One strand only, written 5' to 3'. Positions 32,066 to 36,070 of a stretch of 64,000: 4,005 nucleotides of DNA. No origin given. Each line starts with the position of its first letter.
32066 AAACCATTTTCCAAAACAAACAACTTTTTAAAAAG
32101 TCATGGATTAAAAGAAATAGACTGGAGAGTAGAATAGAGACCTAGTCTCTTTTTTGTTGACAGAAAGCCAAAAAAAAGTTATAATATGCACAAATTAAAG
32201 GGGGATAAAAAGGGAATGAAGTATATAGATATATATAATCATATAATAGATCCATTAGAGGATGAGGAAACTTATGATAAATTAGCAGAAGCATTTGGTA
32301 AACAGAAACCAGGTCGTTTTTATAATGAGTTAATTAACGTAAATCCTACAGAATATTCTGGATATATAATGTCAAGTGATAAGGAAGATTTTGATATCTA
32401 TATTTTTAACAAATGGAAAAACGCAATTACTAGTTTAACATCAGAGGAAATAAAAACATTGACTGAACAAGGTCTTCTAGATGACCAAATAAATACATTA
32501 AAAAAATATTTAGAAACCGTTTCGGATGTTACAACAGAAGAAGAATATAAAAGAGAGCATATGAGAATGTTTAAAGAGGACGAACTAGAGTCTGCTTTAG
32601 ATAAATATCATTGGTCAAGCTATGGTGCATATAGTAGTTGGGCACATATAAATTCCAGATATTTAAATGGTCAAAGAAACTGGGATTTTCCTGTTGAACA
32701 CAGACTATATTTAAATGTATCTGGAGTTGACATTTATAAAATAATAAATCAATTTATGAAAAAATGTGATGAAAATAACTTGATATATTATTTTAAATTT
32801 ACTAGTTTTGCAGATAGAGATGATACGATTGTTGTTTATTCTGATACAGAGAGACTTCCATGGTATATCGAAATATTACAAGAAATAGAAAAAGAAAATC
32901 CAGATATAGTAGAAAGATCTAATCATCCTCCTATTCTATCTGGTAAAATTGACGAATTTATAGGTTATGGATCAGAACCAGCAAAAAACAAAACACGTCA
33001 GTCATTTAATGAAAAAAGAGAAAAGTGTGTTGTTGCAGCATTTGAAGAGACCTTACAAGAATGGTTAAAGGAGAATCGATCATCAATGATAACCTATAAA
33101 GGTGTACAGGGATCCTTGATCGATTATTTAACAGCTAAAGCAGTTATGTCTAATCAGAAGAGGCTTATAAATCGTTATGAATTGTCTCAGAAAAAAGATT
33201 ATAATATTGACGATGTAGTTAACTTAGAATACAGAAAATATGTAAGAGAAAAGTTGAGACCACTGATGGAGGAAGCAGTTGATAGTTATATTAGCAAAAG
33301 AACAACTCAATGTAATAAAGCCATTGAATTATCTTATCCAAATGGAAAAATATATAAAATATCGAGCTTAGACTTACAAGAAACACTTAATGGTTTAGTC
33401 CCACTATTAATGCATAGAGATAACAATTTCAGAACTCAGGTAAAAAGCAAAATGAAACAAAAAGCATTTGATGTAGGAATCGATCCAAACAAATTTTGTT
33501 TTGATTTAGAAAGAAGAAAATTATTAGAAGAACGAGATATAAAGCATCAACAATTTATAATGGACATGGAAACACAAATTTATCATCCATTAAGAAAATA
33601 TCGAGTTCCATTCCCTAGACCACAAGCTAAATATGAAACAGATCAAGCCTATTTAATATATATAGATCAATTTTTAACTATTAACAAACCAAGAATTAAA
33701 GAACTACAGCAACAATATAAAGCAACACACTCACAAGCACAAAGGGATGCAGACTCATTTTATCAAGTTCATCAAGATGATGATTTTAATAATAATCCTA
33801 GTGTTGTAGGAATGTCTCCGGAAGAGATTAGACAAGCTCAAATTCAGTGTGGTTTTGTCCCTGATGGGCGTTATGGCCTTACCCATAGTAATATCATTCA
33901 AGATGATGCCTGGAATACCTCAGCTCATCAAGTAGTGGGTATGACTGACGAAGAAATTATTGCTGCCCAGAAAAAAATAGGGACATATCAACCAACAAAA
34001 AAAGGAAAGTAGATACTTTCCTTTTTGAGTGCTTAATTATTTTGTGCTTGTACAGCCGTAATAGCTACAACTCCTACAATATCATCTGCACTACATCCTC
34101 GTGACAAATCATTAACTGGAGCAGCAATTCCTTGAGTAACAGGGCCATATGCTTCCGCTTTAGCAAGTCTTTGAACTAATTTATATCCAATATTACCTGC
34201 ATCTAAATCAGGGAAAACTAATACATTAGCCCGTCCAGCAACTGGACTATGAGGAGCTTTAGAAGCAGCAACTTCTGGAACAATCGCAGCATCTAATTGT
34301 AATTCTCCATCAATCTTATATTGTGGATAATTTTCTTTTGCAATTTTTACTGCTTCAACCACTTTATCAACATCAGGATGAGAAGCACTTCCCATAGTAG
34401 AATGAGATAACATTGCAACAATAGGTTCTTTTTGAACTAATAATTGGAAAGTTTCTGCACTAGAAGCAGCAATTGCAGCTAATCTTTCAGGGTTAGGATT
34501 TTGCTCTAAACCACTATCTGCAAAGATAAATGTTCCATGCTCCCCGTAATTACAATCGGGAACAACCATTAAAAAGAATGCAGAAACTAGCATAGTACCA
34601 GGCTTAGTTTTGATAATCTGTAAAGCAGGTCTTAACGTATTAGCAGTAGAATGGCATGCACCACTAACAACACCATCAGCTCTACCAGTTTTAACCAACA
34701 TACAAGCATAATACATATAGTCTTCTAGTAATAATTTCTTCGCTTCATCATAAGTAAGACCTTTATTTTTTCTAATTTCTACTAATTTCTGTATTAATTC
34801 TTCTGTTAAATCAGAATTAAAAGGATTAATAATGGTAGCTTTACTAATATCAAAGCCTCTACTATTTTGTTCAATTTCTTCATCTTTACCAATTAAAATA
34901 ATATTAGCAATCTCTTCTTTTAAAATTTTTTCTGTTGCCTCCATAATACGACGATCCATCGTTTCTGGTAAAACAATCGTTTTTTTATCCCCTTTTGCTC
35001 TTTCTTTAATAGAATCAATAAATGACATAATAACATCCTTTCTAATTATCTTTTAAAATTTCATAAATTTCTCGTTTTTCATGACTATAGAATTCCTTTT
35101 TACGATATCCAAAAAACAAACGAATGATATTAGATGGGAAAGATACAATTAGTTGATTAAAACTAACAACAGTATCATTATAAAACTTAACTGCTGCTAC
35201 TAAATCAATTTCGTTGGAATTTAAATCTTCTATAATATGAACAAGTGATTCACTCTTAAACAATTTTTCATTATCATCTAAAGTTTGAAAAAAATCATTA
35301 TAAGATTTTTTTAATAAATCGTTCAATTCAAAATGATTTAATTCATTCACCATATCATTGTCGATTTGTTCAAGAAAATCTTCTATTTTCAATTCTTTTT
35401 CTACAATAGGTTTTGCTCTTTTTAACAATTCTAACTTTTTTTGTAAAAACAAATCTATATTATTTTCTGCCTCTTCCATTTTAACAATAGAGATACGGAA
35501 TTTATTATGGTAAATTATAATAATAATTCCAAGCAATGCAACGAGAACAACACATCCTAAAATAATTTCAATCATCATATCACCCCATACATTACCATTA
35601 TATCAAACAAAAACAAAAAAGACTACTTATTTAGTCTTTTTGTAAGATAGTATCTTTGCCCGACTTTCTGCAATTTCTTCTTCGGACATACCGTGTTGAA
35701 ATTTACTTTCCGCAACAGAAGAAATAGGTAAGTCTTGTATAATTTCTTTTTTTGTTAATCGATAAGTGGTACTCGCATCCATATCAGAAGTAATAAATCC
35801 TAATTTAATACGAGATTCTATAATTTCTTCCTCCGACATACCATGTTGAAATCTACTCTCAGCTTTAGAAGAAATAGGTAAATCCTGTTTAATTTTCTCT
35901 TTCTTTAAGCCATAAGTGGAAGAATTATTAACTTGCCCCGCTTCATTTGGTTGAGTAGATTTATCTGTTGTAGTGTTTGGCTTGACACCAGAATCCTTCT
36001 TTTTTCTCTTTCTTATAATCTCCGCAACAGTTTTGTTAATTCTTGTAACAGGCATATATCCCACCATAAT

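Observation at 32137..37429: Two diverged ~590-aa paralogs of unknown function flanking pta-lemA, each with a consensus sigma-A promoter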

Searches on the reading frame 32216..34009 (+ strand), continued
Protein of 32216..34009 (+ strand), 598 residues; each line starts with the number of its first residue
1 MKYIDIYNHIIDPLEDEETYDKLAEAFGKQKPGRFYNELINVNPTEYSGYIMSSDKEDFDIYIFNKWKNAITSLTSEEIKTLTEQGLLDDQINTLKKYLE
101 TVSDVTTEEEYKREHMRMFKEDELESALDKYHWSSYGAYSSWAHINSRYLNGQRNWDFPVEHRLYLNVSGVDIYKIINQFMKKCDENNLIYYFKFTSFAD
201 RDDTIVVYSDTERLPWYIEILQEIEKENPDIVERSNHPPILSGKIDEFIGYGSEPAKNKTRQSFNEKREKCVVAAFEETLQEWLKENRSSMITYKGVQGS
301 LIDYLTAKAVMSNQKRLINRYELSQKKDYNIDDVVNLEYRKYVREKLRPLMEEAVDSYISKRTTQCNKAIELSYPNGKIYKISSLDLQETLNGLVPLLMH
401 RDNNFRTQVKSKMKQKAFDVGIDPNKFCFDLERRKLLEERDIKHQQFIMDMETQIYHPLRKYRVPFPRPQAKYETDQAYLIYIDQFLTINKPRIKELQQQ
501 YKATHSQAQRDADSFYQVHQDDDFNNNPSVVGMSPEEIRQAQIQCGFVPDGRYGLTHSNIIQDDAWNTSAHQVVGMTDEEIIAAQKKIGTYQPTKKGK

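Call 72: find_homologous_proteins(query=L074:9431-9979:+)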
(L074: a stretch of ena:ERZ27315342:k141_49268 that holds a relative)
Query L074:9431-9979:+ (183 aa): 153 proteins with E <= 0.001 among 368 candidates; the best 120 are listed.
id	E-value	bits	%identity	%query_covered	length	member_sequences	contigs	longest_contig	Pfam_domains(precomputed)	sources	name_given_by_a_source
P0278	1.4e-112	391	99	99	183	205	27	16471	-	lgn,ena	-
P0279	2.5e-92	325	81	100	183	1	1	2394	-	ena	-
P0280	2.2e-89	316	79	100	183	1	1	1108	-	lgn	-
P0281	5.7e-89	315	80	100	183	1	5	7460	-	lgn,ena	-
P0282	3.7e-84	299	75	100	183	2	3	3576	-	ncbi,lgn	-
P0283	2.7e-83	296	73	100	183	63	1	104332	-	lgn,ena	-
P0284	3.3e-83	296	78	93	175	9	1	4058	-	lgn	-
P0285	3.1e-82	293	77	93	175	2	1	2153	-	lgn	-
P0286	7.5e-80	285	73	100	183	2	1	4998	-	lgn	-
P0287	1.9e-75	271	69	100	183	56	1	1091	-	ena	-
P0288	2.5e-74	267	72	92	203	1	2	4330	-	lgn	-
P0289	7.3e-74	265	72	92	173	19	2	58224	-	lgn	-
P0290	9.7e-74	265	71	92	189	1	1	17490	-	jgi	-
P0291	1.3e-72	261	71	92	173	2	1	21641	-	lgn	-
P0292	3.2e-71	257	67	93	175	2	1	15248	-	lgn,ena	-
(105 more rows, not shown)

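Call 80: predict_structure(alignment_id=A3)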
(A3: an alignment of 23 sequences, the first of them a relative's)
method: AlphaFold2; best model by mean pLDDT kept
length: 183 residues; sequences in the alignment: 23
mean_pLDDT: 82.7   pTM: 0.75
mean pLDDT of the five models: 82.7, 82.3, 80.4, 79.7, 79.3
residues with pLDDT >= 90: 85; 70-90: 61; 50-70: 26; < 50: 11
segments of 3 or more residues with pLDDT < 50: 1-7
pLDDT, mean of each block of 10 residues (from residue 1): 48 54 89 86 92 89 88 94 94 85 89 74 82 90 90 95 94 65 48
secondary structure, 60 per line:
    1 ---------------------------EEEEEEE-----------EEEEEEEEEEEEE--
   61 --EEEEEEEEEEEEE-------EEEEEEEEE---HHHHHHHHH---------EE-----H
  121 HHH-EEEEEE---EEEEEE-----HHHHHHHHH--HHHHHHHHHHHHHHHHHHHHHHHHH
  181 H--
elements in order: E28-34 E46-58 E63-75 E83-91 H95-103 H120-123 E125-130 E134-139 H145-153 H156-181

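Call 82: find_encoding_contigs(protein=P0028, flank=8000, max_places=2)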
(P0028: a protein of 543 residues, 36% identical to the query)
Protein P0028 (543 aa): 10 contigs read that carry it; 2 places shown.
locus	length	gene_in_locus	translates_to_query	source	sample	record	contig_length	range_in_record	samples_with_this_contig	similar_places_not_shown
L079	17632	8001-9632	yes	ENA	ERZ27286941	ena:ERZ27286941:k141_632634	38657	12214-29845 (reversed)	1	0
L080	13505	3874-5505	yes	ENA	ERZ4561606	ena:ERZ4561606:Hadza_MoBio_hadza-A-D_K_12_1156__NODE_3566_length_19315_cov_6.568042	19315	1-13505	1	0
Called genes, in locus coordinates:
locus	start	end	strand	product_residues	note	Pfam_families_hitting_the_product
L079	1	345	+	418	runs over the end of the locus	PF00375:SDF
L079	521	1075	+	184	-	-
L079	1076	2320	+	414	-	PF00037:Fer4 (faint), PF13484:Fer4_16 (faint), PF02906:Fe_hyd_lg_C, PF02256:Fe_hyd_SSU (weak)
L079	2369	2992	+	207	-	-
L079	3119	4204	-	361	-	-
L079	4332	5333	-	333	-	PF18981:InlK_D3 (faint)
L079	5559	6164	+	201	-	PF03946:Ribosomal_L11_N, PF00298:Ribosomal_L11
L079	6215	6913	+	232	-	PF00687:Ribosomal_L1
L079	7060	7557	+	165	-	PF00466:Ribosomal_L10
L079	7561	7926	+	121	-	PF16320:Ribosomal_L12_N, PF00542:Ribosomal_L12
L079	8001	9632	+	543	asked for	PF17914:HopA1 (weak)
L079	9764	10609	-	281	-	PF13276:HTH_21, PF00665:rve, PF13683:rve_3, PF13333:rve_2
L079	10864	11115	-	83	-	-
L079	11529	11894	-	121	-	PF00392:GntR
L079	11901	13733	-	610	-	-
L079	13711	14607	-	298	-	PF00005:ABC_tran, PF13304:AAA_21 (faint)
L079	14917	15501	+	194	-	PF02082:Rrf2, PF08279:HTH_11, PF13280:WYL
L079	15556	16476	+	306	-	-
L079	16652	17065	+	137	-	PF00164:Ribosom_S12_S23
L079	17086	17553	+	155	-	PF00177:Ribosomal_S7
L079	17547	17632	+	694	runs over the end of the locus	PF00009:GTP_EFTU, PF03144:GTP_EFTU_D2, PF22042:EF-G_D2, PF14492:EFG_III, PF16658:RF3_C (weak), PF03764:EFG_IV, PF00679:EFG_C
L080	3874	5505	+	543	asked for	PF17914:HopA1 (weak)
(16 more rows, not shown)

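Call 83: find_encoding_contigs(protein=P0115, flank=8000, max_places=2)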
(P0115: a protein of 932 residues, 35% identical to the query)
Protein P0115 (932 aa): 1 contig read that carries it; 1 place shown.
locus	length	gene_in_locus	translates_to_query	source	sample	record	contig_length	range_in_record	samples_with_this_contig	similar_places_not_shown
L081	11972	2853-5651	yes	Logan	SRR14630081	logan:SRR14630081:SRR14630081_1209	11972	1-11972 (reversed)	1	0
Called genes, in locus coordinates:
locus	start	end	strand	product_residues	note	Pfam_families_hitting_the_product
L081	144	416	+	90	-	-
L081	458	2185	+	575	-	PF00239:Resolvase, PF07508:Recombinase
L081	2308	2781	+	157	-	PF09346:SMI1_KNR4 (weak)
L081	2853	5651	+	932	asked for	PF17914:HopA1 (weak)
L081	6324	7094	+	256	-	-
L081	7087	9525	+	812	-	PF00270:DEAD, PF04851:ResIII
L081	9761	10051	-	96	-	-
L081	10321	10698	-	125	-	PF11155:DUF2935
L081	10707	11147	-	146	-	PF11155:DUF2935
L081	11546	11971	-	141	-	?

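Call 85: search_protein_families(library=pfam, proteins=[L081:2308-2778:+, L081:6324-7091:+, L079:9764-10606:-, L074:7430-8407:+, L074:6853-7413:+], max_evalue=0.1)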
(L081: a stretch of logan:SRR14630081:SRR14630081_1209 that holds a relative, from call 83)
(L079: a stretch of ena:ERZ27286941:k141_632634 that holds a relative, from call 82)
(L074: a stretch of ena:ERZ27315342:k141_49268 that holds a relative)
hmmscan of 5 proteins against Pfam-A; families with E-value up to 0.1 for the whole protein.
L081:2308-2778:+ (157 aa): 2 families
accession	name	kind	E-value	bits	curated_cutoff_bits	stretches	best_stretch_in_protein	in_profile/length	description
PF09346.15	SMI1_KNR4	-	2.2e-07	31.9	25.4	1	42-150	5-122/125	SMI1 / KNR4 family (SUKH-1)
PF18824.6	LPD11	-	0.025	15.1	27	0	119-152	17-50/69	Large polyvalent protein-associated domain 11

L081:6324-7091:+ (256 aa): 1 family
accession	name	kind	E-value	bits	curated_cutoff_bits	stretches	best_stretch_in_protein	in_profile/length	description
PF20439.3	SpoIVA_C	-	0.023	15.2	25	1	196-228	19-51/76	Sporulation stage IV protein A, C-terminal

L079:9764-10606:- (280 aa): 5 families
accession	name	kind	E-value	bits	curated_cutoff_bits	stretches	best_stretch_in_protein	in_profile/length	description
PF00665.32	rve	-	2.2e-26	92.5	32.6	1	116-214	2-102/102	Integrase core domain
PF13333.12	rve_2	-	6.3e-23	81.1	22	1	221-277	1-55/56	Integrase core domain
PF13276.12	HTH_21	-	8.5e-19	68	28.1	1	37-92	4-60/60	HTH-like domain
PF13683.12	rve_3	-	6.3e-11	42.3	26.5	1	202-270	1-67/67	Integrase core domain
PF15655.11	Imm-NTF2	-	0.013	16.1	25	1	28-77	24-77/129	NTF2 fold immunity protein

L074:7430-8407:+ (326 aa): 0 families

L074:6853-7413:+ (187 aa): 1 family
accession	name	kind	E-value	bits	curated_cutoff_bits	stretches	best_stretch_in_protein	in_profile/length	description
PF20825.2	Saposin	-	0.057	13.9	27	1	103-166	25-83/131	Saposin-like domain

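Call 89: search_protein_families(library=pfam, proteins=[L001:4109-5038:+, L001:5066-5884:+, L001:5900-6868:+, L001:6884-7168:+, L001:7262-7558:+, L001:7574-7870:+, L001:3470-3988:-], max_evalue=0.01)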
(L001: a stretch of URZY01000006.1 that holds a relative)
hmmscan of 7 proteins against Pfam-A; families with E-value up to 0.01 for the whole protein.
L001:4109-5038:+ (310 aa): 5 families
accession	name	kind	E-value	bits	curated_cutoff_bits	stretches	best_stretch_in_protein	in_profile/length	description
PF13529.12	Peptidase_C39_2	-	1.7e-19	71.3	24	1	165-284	11-143/143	Peptidase_C39 like family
PF12385.14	Peptidase_C70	-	2.6e-07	31.1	19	1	175-292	16-132/141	Papain-like cysteine protease AvrRpt2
PF03412.21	Peptidase_C39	-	7e-05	23.1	22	1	177-288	11-110/133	Peptidase C39 family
PF06013.18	WXG100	-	0.0029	18.3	27.3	1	7-69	13-74/86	Proteins of 100 residues with WXG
PF02321.23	OEP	-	0.0029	17.9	22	1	26-98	66-139/187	Outer membrane efflux protein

L001:5066-5884:+ (273 aa): 2 families
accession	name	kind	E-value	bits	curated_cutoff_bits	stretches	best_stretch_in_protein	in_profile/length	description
PF01832.25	Glucosaminidase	-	2.5e-35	122.3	30.2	1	135-263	4-122/123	Mannosyl-glycoprotein endo-beta-N-acetylglucosaminidase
PF10824.14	T7SS_ESX_EspC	-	0.0091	16.9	23.5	0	20-95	16-96/100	Excreted virulence factor EspC, type VII ESX diderm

L001:5900-6868:+ (323 aa): 3 families
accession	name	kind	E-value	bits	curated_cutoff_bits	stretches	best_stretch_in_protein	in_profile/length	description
PF05257.22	CHAP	-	5.9e-10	39.9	26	1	198-283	4-80/81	CHAP domain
PF12671.13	Amidase_6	-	0.00063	20.3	23.2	1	202-299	57-156/163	Putative amidase domain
PF06940.17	DUF1287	-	0.0045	17.2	25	0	242-281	102-139/163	Domain of unknown function (DUF1287)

L001:6884-7168:+ (95 aa): 2 families
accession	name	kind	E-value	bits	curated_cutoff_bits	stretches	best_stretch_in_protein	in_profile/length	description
PF06013.18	WXG100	-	6.6e-08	33.2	27.3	1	7-88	5-86/86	Proteins of 100 residues with WXG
PF03148.19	Tektin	-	0.0019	17.5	34.3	1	10-92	208-290/383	Tektin family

L001:7262-7558:+ (99 aa): 3 families
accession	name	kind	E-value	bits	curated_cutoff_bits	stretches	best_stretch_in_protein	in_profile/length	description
PF06013.18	WXG100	-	1.8e-08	34.9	27.3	1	5-88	2-85/86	Proteins of 100 residues with WXG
PF06008.19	Laminin_I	-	0.0024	18.1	34.6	1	9-79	70-140/259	Laminin Domain I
PF08581.15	Tup_N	-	0.0028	18.4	28.7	0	41-76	20-54/77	Tup N-terminal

L001:7574-7870:+ (99 aa): 1 family
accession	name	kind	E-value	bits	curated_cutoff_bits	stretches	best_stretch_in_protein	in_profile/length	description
PF06013.18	WXG100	-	8.5e-08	32.8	27.3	1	9-86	6-82/86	Proteins of 100 residues with WXG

L001:3470-3988:- (172 aa): 1 family
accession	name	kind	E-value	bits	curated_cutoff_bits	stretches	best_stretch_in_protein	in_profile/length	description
PF11472.13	DUF3206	-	0.0028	18.3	23.7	1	49-96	64-111/128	Protein of unknown function (DUF3206)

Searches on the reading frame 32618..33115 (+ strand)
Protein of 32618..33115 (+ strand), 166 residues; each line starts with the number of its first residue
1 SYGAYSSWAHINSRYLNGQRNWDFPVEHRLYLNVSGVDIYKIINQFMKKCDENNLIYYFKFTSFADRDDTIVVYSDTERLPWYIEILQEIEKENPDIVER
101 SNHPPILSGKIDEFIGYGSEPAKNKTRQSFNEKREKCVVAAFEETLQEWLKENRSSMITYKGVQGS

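Call 52: search_solved_structures(query=A2, max_evalue=10, show_alignments=5)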
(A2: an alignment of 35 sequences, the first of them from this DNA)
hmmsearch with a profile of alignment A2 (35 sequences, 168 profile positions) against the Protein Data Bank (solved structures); distinct sequences matched with E-value up to 10: 0.

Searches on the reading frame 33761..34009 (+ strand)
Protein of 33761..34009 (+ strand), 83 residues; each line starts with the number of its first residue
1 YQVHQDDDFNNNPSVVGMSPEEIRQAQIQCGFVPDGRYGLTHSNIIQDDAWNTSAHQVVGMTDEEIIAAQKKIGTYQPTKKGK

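Call 65: search_protein_families(library=pfam, proteins=[window:33761-34009:+], max_evalue=10)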
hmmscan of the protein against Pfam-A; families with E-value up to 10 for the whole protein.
window:33761-34009:+ (83 aa): 1 family
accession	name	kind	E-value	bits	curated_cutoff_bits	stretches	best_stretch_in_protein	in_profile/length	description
PF08621.15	RPAP1_N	-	0.00086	19.5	25.3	2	17-27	13-23/46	RPAP1-like, N-terminal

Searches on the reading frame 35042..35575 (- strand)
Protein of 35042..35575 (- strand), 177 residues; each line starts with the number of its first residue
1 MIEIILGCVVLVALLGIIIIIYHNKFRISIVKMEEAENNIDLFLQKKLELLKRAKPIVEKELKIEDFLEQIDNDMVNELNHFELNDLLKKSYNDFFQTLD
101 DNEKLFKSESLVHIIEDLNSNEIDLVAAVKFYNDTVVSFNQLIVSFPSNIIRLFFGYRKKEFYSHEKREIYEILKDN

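Call 59: search_protein_families(library=pfam, proteins=[window:35042-35575:-], max_evalue=0.1)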
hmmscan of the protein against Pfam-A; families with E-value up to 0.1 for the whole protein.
window:35042-35575:- (177 aa): 3 families
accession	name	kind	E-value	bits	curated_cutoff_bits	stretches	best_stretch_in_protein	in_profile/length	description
PF04011.17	LemA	-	1.6e-10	41.4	26.2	1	80-169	52-141/149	LemA family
PF08764.15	Coagulase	-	0.036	14.7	25.4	1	44-170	72-186/279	Staphylococcus aureus coagulase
PF15884.10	QIL1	-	0.073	14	26.6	0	86-150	15-74/77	MICOS complex subunit MIC13, QIL1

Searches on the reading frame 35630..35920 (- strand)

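Call 65: search_protein_families(library=pfam, proteins=[window:35630-35920:-], max_evalue=10)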
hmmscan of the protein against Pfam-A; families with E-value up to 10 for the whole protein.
window:35630-35920:- (97 aa): 2 families
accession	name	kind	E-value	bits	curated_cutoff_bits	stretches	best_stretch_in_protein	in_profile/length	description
PF08621.15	RPAP1_N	-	0.0093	16.2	25.3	1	77-92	13-28/46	RPAP1-like, N-terminal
PF04255.20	DUF433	-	0.027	14.7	23.6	1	72-85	26-39/56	Protein of unknown function (DUF433)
